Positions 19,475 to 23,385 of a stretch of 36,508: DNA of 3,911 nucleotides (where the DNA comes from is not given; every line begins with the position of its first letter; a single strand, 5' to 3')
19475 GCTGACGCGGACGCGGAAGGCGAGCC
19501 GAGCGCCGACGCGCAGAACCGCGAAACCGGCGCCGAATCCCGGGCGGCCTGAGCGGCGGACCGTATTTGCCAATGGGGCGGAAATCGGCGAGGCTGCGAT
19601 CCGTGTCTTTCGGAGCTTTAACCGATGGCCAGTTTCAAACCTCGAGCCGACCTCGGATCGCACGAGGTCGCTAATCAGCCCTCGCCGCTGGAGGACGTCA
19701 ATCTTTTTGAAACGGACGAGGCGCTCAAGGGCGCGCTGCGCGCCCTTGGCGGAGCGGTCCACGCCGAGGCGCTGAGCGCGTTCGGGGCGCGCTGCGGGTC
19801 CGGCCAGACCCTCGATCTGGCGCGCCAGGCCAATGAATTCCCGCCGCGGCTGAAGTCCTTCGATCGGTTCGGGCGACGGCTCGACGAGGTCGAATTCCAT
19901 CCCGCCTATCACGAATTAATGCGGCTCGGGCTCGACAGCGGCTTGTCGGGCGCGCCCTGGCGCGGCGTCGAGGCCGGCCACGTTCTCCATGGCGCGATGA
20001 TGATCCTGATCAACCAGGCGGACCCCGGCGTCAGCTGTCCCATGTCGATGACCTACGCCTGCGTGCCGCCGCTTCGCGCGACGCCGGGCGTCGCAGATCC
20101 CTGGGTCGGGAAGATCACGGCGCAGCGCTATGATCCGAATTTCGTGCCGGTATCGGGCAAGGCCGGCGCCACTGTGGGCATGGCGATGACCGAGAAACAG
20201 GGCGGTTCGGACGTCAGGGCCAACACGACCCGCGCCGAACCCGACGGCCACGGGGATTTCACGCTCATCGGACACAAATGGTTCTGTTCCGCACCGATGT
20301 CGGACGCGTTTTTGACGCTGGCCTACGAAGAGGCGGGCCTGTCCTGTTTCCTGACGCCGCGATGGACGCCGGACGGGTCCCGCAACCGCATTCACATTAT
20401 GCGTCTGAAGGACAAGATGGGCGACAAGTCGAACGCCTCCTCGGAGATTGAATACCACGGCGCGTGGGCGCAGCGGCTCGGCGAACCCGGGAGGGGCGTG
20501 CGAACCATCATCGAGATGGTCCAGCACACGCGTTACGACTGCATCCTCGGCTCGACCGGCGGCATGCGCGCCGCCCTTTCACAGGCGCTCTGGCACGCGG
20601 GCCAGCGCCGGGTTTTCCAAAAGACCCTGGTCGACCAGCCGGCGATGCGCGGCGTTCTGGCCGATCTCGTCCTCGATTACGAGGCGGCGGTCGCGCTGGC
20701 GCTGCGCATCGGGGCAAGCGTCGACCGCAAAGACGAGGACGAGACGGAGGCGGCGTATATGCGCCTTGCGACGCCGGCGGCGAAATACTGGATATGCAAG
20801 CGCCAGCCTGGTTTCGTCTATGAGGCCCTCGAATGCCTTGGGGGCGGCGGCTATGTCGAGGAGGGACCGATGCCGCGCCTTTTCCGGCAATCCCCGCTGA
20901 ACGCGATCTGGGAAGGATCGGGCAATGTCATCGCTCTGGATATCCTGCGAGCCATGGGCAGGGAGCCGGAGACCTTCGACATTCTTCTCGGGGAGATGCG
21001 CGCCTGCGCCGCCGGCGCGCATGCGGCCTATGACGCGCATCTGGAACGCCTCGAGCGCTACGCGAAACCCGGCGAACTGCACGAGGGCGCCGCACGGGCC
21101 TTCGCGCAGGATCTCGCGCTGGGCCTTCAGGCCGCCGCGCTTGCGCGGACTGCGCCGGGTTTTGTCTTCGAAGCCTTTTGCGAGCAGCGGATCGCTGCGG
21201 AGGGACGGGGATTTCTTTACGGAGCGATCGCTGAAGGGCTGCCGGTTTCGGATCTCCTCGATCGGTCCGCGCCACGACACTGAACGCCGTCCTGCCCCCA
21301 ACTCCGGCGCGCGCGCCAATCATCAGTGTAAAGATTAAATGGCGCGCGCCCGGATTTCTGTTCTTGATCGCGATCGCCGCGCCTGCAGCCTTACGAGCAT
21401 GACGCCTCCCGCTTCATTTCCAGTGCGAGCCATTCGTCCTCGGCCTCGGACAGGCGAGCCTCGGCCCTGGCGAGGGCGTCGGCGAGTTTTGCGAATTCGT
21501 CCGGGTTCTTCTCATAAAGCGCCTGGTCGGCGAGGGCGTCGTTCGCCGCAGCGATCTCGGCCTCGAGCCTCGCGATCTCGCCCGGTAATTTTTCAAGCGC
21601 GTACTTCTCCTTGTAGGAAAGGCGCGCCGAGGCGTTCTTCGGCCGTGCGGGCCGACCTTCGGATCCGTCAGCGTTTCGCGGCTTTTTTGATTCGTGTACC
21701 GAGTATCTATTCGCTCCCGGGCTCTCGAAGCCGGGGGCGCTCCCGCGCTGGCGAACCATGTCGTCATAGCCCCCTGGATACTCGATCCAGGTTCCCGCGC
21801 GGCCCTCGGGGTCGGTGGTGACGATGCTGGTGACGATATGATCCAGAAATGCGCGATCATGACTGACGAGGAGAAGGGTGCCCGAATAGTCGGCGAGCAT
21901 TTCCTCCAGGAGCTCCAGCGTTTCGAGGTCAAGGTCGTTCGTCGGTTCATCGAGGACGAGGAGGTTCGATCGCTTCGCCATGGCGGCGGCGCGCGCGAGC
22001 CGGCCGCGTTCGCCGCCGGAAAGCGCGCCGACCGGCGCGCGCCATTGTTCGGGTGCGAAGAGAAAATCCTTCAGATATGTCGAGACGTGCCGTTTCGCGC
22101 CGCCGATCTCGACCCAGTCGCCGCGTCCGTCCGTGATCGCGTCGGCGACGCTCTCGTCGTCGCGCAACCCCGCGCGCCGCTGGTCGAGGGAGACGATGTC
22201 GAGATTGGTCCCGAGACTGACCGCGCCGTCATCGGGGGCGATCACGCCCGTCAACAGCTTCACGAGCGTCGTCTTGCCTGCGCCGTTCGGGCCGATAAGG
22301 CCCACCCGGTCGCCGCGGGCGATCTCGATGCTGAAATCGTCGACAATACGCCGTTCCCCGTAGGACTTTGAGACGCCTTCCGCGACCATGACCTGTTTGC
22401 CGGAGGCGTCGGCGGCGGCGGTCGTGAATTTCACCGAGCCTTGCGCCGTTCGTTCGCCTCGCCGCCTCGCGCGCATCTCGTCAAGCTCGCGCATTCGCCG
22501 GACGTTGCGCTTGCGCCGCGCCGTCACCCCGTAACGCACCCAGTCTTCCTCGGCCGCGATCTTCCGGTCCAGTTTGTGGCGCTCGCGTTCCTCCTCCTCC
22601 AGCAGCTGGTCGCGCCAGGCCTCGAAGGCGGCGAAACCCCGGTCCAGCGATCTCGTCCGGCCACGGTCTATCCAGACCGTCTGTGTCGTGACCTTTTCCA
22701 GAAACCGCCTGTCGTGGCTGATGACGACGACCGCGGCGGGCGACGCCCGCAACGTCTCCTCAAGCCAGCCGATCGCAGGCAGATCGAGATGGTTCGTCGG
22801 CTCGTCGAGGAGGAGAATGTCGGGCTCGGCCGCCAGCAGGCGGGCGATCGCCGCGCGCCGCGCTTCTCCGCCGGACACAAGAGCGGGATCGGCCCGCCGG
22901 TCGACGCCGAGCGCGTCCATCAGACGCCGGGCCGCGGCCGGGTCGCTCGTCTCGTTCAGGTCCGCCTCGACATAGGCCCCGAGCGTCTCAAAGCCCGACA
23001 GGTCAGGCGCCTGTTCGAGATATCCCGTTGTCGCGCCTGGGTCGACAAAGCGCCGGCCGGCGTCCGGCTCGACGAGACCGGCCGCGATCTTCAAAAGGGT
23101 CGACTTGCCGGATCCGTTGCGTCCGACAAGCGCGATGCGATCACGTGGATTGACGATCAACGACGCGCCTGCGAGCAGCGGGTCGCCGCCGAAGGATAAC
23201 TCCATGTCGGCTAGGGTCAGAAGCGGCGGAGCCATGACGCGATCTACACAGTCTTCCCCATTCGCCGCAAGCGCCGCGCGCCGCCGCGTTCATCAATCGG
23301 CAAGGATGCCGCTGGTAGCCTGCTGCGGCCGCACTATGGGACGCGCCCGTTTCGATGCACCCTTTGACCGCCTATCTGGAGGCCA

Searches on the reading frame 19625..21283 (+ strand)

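Call 79: search_protein_families(library=pfam, proteins=[window:19625-21283:+], max_evalue=0.00001)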
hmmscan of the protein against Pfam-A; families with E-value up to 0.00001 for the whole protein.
window:19625-21283:+ (552 aa): 4 families
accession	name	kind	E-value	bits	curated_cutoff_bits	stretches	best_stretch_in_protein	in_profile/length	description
PF18158.6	AidB_N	-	8.1e-55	185.6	22.9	1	17-171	1-156/156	Adaptive response protein AidB N-terminal domain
PF00441.29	Acyl-CoA_dh_1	-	1.7e-26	93.6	22.4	1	289-444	1-149/150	Acyl-CoA dehydrogenase, C-terminal domain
PF02770.24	Acyl-CoA_dh_M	-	8.7e-15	55.1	33.3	1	185-277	1-94/97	Acyl-CoA dehydrogenase, middle domain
PF08028.16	Acyl-CoA_dh_2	-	1.2e-07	32.5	22.7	1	314-421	11-121/134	Acyl-CoA dehydrogenase, C-terminal domain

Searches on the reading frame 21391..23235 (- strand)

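Call 81: search_protein_families(library=pfam, proteins=[window:21391-23235:-], max_evalue=0.001)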
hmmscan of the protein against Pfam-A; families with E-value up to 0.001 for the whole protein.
window:21391-23235:- (614 aa): 15 families
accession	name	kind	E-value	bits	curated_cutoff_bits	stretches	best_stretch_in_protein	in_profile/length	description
PF00005.33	ABC_tran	-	7.8e-44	150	25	2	23-148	3-137/137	ABC transporter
PF13304.12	AAA_21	-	8.8e-18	65.8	27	1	35-54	3-22/304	AAA domain, putative AbiEii toxin, Type IV TA system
PF16326.10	ABC_tran_CTD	-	3.2e-16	59.7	32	1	538-606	1-68/69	ABC transporter C-terminal domain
PF02463.25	SMC_N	-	1.8e-11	44.3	40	0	384-467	123-205/220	RecF/RecN/SMC N terminal domain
PF13555.12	AAA_29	-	8.3e-09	35.5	27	0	27-48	18-39/61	P-loop containing region of AAA domain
PF13401.12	AAA_22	-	6.7e-07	30.1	27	0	34-160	8-106/130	AAA domain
PF13476.12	AAA_23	-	3.9e-06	28.1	27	0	312-329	23-40/201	AAA domain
PF13175.12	AAA_15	-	0.00012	22.3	32.1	0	35-50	27-42/374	AAA ATPase domain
PF01926.29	MMR_HSR1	-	0.00019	22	21.9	0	33-50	1-18/113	50S ribosome-binding GTPase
PF13191.12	AAA_16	-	0.00027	21.9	32.6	0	311-449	27-158/167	AAA ATPase domain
PF13604.12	AAA_30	-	0.00032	20.9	27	0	29-64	16-50/191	AAA domain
PF05729.18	NACHT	-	0.00057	20.2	26.7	0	33-49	2-18/167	NACHT domain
PF25199.1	nSTAND_NTPase5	-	0.00077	19.7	34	0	34-52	44-62/145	Novel STAND NTPase 5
PF12848.13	ABC_tran_Xtn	-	0.00078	19.9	25.9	0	189-261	3-77/85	ABC transporter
PF13521.12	AAA_28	-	0.00081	20.1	27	0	310-329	1-20/164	AAA domain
